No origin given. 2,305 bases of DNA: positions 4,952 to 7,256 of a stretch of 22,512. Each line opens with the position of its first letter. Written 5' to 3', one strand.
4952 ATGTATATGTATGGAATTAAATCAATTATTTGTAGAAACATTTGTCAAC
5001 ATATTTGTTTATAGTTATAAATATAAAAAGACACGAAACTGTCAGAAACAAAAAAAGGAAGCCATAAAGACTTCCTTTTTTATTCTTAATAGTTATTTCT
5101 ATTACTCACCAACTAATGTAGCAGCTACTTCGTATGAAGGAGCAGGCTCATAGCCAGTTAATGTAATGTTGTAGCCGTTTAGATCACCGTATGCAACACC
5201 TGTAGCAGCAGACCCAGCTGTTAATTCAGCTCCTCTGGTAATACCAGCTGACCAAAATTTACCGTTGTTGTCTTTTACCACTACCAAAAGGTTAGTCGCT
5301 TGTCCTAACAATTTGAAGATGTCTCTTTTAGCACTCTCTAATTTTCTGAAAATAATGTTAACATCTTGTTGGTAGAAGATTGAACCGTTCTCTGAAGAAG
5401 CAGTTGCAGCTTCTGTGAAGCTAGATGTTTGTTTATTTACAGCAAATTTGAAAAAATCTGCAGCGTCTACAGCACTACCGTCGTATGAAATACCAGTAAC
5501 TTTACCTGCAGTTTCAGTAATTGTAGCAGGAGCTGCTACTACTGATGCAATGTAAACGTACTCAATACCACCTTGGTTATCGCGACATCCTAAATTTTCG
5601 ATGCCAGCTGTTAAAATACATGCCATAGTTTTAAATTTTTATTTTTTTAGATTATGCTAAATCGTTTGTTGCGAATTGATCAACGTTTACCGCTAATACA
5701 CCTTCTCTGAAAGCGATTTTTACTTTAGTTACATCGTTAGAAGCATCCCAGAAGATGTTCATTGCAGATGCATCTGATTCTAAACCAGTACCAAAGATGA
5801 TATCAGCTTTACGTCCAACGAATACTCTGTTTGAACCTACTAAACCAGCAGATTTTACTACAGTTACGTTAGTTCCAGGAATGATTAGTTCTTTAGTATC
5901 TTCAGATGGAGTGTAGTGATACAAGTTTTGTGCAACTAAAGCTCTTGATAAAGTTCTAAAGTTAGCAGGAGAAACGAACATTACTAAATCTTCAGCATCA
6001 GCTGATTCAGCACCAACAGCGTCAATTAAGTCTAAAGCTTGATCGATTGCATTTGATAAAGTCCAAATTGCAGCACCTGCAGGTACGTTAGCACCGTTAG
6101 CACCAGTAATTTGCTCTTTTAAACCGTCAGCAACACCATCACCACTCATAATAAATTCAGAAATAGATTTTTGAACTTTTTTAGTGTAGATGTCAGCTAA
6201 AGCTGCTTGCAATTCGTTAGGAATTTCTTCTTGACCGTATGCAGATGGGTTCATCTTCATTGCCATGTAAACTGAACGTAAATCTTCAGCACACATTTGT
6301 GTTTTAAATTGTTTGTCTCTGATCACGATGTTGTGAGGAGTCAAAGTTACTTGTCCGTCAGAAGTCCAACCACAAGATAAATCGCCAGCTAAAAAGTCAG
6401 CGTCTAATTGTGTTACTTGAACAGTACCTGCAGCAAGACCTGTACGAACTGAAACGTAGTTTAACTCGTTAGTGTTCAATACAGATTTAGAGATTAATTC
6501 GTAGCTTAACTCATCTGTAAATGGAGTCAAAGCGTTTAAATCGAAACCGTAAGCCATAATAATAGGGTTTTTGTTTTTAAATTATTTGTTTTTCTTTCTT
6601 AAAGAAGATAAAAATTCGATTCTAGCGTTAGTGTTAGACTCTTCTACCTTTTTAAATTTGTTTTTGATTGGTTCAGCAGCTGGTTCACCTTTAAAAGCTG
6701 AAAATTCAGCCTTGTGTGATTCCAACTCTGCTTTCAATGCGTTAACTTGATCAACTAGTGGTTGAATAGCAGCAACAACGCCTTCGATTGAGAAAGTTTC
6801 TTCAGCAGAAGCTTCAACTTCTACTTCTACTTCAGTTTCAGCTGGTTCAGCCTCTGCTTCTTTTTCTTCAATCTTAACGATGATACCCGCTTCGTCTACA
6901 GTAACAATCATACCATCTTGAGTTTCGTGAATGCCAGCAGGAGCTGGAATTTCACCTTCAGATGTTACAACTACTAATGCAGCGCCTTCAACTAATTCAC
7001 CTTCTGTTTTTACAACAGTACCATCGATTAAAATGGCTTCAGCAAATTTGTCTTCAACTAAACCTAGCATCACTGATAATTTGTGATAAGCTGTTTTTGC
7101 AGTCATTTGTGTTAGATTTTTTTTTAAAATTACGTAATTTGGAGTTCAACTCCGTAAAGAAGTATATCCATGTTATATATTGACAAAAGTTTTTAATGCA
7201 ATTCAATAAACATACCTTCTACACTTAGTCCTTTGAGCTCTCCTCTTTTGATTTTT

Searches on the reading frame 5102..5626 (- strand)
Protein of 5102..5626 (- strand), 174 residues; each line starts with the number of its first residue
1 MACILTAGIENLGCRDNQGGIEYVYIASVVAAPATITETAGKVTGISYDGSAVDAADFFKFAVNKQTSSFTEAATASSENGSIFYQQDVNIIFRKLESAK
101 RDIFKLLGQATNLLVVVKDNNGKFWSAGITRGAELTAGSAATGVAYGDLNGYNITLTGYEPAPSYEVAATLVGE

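Call 77: search_protein_families(library=phrogs, proteins=[window:5102-5626:-], max_evalue=0.001)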
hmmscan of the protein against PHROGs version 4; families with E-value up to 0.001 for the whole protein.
window:5102-5626:- (174 aa): 1 family
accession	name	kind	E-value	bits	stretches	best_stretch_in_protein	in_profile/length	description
phrog_19091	-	unknown function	2.1e-19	70.9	1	13-166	12-159/181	-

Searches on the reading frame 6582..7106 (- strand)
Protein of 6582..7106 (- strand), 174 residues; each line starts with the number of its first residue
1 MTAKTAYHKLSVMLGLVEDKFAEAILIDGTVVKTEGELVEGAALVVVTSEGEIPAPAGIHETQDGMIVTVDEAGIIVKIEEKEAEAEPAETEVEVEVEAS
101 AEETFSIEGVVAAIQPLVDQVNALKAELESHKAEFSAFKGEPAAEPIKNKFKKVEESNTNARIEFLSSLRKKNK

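Call 77: search_protein_families(library=phrogs, proteins=[window:6582-7106:-], max_evalue=0.001)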
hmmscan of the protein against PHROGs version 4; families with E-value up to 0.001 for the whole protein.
window:6582-7106:- (174 aa): 1 family
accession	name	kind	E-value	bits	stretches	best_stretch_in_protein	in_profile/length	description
phrog_24921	-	unknown function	4.9e-08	33.4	1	33-155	220-331/349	-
